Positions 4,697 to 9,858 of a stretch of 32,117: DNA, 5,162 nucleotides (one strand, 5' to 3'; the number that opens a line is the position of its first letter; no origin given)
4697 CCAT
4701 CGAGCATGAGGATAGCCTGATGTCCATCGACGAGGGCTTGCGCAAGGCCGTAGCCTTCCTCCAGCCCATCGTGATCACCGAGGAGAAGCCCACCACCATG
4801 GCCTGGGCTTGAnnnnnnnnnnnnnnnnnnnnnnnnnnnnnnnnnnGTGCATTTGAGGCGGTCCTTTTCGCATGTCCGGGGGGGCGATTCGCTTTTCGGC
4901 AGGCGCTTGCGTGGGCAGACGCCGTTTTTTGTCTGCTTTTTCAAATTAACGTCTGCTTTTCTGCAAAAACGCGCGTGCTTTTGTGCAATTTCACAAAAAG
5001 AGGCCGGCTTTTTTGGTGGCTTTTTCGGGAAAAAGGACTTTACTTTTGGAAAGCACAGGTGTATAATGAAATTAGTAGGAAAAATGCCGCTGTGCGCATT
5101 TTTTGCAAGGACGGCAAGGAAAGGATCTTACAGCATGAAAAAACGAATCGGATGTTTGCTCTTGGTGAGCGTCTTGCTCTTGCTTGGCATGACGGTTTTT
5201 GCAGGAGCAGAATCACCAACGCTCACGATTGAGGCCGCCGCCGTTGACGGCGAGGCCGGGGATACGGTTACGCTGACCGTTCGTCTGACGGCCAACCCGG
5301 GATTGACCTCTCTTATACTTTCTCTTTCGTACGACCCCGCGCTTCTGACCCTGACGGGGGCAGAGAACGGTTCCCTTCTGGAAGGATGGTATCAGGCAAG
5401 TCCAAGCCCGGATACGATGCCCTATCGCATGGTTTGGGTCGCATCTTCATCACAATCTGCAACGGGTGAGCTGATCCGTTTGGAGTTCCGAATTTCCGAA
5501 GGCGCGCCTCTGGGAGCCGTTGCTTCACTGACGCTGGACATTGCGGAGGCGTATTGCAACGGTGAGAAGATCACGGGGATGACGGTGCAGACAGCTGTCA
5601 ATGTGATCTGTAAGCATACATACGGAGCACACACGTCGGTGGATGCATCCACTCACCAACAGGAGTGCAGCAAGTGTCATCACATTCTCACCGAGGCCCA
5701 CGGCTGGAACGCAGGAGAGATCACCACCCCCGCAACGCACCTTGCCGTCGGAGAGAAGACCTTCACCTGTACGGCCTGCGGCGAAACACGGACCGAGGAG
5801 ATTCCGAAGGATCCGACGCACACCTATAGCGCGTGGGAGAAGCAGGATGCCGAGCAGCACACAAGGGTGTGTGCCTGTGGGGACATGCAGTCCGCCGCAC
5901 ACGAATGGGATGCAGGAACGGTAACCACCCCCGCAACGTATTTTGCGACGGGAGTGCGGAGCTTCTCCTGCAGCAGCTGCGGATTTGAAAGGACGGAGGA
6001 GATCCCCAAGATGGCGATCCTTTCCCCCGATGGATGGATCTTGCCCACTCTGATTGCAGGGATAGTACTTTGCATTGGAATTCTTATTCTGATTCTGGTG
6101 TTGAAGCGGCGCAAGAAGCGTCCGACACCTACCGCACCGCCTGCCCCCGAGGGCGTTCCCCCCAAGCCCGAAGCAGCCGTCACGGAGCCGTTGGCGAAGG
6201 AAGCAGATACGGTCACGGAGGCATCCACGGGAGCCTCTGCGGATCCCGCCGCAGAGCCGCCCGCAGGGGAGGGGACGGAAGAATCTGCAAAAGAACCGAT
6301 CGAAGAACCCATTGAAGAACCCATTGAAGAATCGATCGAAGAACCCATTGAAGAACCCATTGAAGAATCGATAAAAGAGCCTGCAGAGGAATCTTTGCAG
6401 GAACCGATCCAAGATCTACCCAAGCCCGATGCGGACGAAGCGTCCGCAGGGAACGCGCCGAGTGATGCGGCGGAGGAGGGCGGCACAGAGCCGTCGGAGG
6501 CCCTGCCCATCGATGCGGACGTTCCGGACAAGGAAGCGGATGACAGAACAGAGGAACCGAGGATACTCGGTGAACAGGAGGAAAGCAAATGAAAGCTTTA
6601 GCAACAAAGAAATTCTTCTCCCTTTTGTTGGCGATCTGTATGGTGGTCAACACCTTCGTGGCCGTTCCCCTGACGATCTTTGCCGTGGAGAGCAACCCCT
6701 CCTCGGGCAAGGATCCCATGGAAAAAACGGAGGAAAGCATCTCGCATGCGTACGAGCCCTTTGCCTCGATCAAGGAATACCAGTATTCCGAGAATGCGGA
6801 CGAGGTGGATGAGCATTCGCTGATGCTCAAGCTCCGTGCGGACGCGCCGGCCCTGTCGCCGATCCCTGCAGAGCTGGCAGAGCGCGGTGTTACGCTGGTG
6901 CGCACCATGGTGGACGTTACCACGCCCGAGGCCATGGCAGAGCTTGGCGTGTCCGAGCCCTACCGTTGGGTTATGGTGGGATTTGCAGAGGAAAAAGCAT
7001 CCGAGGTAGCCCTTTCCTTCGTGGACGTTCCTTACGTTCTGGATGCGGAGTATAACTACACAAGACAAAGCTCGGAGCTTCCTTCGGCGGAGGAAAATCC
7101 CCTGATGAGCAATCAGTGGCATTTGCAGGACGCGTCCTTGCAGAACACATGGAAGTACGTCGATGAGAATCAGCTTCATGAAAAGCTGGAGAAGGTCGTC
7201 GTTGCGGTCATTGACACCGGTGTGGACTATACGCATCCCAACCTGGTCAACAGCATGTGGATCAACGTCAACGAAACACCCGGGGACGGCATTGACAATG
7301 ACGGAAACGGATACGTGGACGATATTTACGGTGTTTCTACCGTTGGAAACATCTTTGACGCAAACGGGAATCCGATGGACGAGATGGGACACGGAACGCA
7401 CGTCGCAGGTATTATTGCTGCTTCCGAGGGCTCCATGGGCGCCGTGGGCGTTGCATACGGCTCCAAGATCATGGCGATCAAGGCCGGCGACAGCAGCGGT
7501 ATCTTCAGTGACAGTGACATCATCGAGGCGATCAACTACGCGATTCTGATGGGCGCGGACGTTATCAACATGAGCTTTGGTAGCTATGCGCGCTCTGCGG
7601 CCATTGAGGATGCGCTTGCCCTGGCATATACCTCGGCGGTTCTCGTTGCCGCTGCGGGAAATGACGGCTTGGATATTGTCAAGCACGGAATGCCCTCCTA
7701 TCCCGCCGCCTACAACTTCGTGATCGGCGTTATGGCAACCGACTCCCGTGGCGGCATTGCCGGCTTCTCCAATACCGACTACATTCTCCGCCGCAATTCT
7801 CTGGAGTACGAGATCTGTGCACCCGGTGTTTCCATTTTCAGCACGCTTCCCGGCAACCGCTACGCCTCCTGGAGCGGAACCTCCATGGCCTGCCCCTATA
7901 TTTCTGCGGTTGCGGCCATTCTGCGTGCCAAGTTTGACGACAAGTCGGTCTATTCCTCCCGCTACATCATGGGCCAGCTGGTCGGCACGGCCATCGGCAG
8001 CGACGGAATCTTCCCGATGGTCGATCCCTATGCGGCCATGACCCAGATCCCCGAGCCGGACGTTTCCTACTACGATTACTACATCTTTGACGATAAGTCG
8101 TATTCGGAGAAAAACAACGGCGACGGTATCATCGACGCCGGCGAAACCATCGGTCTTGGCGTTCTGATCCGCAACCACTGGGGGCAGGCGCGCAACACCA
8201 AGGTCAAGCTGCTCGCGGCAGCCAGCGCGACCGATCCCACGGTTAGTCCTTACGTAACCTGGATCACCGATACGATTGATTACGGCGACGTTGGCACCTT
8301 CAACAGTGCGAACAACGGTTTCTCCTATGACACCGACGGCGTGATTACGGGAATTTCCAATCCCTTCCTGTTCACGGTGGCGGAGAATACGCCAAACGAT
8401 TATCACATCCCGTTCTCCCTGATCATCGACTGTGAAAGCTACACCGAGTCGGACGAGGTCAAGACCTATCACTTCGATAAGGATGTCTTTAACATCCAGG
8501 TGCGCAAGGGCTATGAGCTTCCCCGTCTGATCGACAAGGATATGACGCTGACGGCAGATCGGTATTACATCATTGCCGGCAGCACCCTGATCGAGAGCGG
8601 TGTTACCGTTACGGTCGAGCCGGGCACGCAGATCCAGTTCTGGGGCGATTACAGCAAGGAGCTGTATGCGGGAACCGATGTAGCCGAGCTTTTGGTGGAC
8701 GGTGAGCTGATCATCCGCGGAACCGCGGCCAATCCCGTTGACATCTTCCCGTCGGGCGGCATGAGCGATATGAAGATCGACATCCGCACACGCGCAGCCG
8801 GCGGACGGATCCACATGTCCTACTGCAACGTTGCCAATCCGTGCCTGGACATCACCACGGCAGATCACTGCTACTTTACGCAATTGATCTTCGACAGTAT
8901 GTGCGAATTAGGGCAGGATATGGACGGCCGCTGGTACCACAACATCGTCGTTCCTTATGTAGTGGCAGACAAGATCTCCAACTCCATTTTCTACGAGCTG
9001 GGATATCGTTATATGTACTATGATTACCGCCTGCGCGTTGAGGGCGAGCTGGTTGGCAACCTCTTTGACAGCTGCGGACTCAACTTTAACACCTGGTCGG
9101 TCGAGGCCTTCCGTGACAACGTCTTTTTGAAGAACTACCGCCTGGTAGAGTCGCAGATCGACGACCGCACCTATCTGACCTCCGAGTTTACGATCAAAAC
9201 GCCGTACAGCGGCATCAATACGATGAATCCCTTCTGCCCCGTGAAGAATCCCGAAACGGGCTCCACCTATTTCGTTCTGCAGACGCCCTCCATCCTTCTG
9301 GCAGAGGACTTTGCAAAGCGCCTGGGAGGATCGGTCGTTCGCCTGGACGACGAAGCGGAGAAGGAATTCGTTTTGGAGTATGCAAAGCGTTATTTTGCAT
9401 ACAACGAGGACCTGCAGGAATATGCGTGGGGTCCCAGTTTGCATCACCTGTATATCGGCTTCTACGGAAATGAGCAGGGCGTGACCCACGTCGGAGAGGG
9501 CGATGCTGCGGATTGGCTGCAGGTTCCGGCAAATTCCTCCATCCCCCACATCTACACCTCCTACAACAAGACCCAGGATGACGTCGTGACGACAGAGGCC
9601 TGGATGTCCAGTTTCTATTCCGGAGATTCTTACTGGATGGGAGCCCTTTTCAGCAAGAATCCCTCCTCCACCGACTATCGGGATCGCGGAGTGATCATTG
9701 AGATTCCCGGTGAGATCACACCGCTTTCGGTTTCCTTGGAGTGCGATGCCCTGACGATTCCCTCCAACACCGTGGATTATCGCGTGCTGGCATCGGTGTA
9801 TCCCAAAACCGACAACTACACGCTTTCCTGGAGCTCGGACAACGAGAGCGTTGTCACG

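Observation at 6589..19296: Giant (12.7 kb) modular S8 protease with an unusual domain series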

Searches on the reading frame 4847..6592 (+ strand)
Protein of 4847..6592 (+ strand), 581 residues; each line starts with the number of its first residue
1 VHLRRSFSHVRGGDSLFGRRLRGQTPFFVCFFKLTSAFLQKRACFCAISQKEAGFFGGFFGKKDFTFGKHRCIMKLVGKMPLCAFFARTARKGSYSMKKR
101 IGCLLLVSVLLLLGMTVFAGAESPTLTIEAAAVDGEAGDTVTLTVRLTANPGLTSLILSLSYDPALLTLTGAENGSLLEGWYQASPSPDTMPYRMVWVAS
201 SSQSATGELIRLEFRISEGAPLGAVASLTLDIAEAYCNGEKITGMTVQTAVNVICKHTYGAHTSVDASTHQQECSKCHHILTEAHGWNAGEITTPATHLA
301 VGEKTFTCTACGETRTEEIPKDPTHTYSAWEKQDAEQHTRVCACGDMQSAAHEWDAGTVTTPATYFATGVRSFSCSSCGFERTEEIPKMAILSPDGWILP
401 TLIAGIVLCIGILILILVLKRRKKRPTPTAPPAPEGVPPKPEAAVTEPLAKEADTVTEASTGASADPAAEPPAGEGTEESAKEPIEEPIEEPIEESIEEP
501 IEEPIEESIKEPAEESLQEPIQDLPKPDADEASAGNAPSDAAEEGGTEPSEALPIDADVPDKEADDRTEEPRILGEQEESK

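Call 12: search_protein_families(library=pfam, proteins=[window:4847-6592:+], max_evalue=0.001)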
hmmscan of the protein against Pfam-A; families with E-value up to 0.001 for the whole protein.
window:4847-6592:+ (581 aa): 1 family
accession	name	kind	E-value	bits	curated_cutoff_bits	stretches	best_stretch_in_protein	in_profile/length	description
PF00963.24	Cohesin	-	7.3e-09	36.4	24.1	1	128-251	3-137/139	Cohesin domain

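Call 107: search_protein_families(library=pfam, proteins=[window:5135-6589:+], max_evalue=0.01)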
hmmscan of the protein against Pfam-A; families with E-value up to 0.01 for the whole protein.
window:5135-6589:+ (485 aa): 1 family
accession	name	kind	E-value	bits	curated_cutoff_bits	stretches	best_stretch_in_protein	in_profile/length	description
PF00963.24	Cohesin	-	5.2e-09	36.9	24.1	1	32-155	3-137/139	Cohesin domain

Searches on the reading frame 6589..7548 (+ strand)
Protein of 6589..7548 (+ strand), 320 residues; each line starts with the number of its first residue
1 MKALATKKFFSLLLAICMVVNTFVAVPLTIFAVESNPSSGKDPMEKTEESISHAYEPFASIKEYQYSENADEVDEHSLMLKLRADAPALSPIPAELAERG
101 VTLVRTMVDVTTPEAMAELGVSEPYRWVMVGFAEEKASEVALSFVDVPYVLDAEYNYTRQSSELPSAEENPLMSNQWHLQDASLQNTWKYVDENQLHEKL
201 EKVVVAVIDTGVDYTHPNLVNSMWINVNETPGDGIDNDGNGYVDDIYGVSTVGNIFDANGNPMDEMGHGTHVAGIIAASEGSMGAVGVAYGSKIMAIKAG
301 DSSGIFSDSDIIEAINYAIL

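Call 10: search_protein_families(library=pfam, proteins=[window:6589-7548:+], max_evalue=1)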
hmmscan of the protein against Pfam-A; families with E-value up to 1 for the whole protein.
window:6589-7548:+ (320 aa): 1 family
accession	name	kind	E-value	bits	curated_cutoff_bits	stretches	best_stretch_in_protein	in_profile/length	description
PF00082.27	Peptidase_S8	-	1.6e-18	67.5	21.8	1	202-319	3-107/288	Subtilase family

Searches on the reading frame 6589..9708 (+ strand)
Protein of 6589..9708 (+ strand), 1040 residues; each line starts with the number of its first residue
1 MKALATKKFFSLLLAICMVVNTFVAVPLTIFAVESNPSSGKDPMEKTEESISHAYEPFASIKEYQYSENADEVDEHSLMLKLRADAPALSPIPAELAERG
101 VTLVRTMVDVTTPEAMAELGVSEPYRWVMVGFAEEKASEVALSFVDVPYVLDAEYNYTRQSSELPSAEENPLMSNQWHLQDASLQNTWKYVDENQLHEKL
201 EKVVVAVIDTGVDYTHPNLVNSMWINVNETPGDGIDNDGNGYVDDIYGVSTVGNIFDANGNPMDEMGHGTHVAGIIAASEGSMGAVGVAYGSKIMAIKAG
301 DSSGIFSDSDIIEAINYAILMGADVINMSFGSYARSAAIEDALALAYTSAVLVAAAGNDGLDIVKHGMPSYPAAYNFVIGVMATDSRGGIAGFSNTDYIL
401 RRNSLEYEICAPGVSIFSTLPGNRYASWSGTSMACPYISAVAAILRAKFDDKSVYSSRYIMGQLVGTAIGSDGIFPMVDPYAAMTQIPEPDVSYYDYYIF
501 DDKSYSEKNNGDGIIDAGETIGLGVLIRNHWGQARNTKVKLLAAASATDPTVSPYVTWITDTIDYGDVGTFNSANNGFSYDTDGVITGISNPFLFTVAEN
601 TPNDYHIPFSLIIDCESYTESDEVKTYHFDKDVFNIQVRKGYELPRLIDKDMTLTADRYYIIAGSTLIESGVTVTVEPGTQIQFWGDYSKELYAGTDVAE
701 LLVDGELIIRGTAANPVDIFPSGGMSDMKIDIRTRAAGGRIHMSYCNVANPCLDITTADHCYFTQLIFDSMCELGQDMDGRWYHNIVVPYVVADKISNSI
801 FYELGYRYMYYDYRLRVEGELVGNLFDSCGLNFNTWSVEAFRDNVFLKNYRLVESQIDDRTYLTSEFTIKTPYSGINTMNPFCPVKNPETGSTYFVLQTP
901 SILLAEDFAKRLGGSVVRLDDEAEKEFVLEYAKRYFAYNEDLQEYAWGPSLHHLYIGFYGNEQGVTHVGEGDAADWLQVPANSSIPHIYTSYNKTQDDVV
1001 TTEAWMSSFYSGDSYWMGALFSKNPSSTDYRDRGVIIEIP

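Call 16: find_related_loci(query=window:6589-9708:+, collection=genome_contigs, flank=10000)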
Query window:6589-9708:+ (1040 aa) in genome_contigs; peptide patterns used: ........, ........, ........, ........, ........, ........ (x = any residue, [..] = any of these).
46 stretches matched a pattern; 3 encode a relative of the query (tblastn E <= 1e-3); 3 distinct loci.
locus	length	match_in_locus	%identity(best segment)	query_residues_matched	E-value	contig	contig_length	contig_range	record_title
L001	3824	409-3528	83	1-1040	0e+0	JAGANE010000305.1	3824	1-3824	MAG: Clostridia bacterium isolate RGIG8595 Water_deer_Cecum.Co__c1271266, whole genome shotgun sequence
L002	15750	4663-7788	61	1-1040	0e+0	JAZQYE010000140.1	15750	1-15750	MAG: Eubacteriales bacterium isolate T1900045161_TC20190155.MAGScoT_cleanbin_000021 SGB_5061_k141_870829, whole genome s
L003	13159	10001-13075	63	16-1040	0e+0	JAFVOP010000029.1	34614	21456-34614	MAG: Clostridia bacterium isolate RGIG5253 Sheep_Colon-1__c204926, whole genome shotgun sequence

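Call 21: search_solved_structures(query=window:6589-9708:+, max_evalue=0.1)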
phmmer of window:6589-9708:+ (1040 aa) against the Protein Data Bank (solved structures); distinct sequences matched with E-value up to 0.1: 148 (the best 60 are shown).
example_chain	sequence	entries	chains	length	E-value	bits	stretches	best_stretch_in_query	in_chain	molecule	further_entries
3vv3_A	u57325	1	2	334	2e-46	161.6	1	202-451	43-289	Deseasin MCP-01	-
4lvn_A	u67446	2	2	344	1.7e-35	125.5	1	174-449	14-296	Subtilisin-like serine protease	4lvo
8coy_A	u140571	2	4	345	1.7e-35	125.4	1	174-447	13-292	subtilisin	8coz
8cp0_A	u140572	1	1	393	1.8e-35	125.4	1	174-447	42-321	subtilisin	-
4tr2_A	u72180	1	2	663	3.6e-35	124.4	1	174-447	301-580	Subtilisin-like 1 serine protease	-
8qke_A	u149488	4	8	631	6.3e-35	123.6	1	174-447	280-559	subtilisin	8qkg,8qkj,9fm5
8pol_A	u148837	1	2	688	8.1e-35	123.2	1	174-448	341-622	Subtilisin-like protease 1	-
1bh6_A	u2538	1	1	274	1e-32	116.3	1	261-458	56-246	SUBTILISIN DY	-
1dbi_A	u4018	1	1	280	1.6e-32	115.6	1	256-448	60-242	AK.1 SERINE PROTEASE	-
1sbi_A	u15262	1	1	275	5.4e-32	113.9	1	258-450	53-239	SUBTILISIN 8397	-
1sbh_A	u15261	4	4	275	5.9e-32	113.8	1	258-450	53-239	SUBTILISIN 8397+1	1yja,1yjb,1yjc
1s01_A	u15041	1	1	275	1.9e-31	112.1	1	258-450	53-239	Subtilisin BPN'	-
1a2q_A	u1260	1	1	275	2.7e-31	111.6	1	258-450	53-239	SUBTILISIN BPN'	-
7xr8_A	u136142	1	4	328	4.5e-31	110.8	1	202-447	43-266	Major intracellular serine protease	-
1sbt_A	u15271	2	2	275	5.3e-31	110.6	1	260-450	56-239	SUBTILISIN BPN' | SUBTILISIN NOVO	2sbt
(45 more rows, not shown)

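Call 62: search_protein_families(library=pfam, proteins=[L002:5-1264:+, L002:1558-4611:+, L002:13502-15208:+, L003:7827-9959:+, L003:5031-5726:+, L003:3306-4670:+, L003:2480-3100:+, L003:1441-2457:+, L003:77-1219:+], max_evalue=0.001)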
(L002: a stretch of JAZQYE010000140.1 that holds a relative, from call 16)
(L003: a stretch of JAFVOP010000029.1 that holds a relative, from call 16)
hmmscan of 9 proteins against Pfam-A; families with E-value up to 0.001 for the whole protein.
L002:5-1264:+ (419 aa): 1 family
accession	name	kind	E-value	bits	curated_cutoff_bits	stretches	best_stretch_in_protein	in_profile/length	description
PF09856.14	ScfRs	-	0.00031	21.1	24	0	128-159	106-137/157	Short-chain fatty acyl coenzyme A regulator, C-terminal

L002:1558-4611:+ (1017 aa): 1 family
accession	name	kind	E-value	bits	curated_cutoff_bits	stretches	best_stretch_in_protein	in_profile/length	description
PF00963.24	Cohesin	-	1.1e-10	42.3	24.1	1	32-159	1-139/139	Cohesin domain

L002:13502-15208:+ (568 aa): 3 families
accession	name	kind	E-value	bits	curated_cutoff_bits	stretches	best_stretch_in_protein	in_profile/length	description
PF00963.24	Cohesin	-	4.4e-27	95.4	24.1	3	251-375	3-139/139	Cohesin domain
PF02368.24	Big_2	-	4.3e-11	43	22.8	1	165-226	4-65/79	Bacterial Ig-like domain (group 2)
PF00404.24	Dockerin_1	-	2.7e-06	27.9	22.9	1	513-566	2-56/57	Dockerin type I domain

L003:7827-9959:+ (710 aa): 0 families

L003:5031-5726:+ (231 aa): 0 families

L003:3306-4670:+ (454 aa): 0 families

L003:2480-3100:+ (206 aa): 0 families

L003:1441-2457:+ (338 aa): 2 families
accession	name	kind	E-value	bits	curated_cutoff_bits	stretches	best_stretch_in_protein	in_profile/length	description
PF16199.10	Radical_SAM_C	-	1.9e-30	105.2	31.9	1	244-326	1-83/85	Radical_SAM C-terminal domain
PF04055.27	Radical_SAM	-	6.6e-17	62.6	29.5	1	71-238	7-165/166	Radical SAM superfamily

L003:77-1219:+ (380 aa): 2 families
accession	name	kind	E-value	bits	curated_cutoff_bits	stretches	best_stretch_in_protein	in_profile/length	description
PF12897.13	Asp_aminotransf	-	1.6e-147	492.2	27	1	8-378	48-417/421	Aspartate amino-transferase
PF00155.27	Aminotran_1_2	-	2.7e-11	43.7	19.7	1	21-364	34-359/361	Aminotransferase class I and II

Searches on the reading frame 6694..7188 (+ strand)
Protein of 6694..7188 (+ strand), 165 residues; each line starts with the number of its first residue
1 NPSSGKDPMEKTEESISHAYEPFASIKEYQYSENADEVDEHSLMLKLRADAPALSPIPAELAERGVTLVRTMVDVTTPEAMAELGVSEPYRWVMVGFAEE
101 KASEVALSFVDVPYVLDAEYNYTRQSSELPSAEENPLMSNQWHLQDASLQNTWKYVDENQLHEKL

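Call 93: search_solved_structures(query=A7, max_evalue=10)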
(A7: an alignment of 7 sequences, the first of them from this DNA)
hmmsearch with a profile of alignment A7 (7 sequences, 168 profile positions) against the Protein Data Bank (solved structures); distinct sequences matched with E-value up to 10: 1.
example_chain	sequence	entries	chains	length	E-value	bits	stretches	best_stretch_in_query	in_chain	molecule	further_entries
2yln_A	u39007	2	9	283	0.068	16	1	49-123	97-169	PUTATIVE ABC TRANSPORTER, PERIPLASMIC BINDING PROTEIN, AMINO ACID | ABC TRANSPORTER, PERIPLASMIC BINDING PROTEIN, AMINO ACID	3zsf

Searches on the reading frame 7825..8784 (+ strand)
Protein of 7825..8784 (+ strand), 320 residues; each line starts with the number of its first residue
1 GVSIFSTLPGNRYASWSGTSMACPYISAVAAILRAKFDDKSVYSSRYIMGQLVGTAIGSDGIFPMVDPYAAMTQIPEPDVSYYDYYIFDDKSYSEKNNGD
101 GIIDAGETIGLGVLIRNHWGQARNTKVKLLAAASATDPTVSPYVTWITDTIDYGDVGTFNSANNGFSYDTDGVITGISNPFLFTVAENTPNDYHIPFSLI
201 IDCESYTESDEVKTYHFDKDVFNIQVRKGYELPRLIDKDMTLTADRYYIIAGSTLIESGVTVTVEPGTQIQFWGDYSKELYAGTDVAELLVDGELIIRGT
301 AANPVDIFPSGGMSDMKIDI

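Call 10: search_protein_families(library=pfam, proteins=[window:7825-8784:+], max_evalue=1)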
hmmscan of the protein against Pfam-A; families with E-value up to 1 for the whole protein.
window:7825-8784:+ (320 aa): 1 family
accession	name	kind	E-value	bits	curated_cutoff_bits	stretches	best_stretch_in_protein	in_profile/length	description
PF00082.27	Peptidase_S8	-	1e-07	32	21.8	1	5-56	225-273/288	Subtilase family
